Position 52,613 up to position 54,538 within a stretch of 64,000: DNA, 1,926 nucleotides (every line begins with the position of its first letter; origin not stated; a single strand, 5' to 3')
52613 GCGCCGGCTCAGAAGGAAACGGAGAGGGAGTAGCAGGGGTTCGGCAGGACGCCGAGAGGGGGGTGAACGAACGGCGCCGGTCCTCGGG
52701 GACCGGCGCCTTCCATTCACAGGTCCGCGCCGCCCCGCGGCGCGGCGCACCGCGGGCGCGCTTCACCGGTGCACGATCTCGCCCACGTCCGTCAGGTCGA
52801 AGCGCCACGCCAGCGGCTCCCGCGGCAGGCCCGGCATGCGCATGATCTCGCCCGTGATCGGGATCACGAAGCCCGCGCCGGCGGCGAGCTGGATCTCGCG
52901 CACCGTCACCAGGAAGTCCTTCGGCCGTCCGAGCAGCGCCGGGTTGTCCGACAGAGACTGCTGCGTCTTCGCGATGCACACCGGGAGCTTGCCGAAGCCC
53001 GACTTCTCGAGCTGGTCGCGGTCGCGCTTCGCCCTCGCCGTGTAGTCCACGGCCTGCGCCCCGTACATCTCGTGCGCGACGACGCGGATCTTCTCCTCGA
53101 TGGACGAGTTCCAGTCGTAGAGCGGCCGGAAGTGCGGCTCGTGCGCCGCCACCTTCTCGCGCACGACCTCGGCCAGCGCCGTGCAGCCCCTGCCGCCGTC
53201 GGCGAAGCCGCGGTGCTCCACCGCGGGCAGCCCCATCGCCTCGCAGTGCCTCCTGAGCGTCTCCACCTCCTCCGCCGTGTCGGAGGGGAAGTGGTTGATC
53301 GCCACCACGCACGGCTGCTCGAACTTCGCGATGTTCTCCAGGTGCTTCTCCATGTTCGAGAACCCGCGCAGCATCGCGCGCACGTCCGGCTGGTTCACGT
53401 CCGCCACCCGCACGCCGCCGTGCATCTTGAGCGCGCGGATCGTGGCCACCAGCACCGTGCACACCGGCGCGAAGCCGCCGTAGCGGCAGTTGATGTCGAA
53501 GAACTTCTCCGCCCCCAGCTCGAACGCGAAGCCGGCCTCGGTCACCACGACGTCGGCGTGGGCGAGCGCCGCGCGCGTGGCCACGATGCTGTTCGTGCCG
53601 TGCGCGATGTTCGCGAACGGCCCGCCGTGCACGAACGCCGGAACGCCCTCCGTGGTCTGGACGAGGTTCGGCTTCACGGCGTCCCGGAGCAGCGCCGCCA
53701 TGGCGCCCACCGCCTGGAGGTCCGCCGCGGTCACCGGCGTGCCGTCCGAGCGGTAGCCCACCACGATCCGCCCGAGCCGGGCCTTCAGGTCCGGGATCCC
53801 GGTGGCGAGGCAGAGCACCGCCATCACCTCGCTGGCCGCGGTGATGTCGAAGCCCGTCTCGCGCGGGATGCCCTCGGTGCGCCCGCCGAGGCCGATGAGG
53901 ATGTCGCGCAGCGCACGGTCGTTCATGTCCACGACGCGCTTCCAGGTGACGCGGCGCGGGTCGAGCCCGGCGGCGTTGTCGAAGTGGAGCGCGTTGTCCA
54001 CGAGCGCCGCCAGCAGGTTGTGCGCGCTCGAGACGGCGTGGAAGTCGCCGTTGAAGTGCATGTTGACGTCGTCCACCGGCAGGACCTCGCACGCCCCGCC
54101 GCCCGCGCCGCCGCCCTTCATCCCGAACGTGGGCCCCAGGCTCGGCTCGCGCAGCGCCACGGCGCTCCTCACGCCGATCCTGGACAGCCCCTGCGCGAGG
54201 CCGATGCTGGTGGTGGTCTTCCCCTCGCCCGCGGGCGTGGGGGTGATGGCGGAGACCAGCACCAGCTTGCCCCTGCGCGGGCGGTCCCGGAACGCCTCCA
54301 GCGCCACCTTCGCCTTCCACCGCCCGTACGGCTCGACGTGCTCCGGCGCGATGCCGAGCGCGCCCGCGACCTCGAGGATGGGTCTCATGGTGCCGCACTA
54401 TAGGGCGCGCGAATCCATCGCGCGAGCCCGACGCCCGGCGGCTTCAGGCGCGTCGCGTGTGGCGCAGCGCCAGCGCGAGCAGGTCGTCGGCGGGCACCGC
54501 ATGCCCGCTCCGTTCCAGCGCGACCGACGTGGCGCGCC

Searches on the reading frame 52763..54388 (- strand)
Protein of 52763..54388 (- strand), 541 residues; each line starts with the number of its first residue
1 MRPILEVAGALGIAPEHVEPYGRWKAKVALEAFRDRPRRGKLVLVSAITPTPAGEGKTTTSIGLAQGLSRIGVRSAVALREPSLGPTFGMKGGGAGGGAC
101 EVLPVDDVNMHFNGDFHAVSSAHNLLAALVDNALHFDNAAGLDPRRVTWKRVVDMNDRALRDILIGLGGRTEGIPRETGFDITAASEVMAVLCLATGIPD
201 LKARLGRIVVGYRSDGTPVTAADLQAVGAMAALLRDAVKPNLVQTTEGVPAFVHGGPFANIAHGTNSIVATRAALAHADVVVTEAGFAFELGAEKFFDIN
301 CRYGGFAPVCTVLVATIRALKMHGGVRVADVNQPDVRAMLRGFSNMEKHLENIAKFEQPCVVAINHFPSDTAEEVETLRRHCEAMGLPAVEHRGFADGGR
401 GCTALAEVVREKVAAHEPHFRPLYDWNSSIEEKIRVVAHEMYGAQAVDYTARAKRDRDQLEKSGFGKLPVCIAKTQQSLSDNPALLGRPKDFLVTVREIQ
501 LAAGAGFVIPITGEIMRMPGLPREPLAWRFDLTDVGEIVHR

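Call 4: search_protein_families(library=pfam, proteins=[window:52763-54388:-], max_evalue=0.01)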
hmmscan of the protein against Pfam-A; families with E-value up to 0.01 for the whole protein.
window:52763-54388:- (541 aa): 2 families
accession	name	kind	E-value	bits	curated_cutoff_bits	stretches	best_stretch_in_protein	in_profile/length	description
PF01268.25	FTHFS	-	1.3e-237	789.9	27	1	1-538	12-552/556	Formate--tetrahydrofolate ligase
PF01656.29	CbiA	-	0.0016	18.9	25.4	0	48-77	3-32/125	CobQ/CobB/MinD/ParA nucleotide binding domain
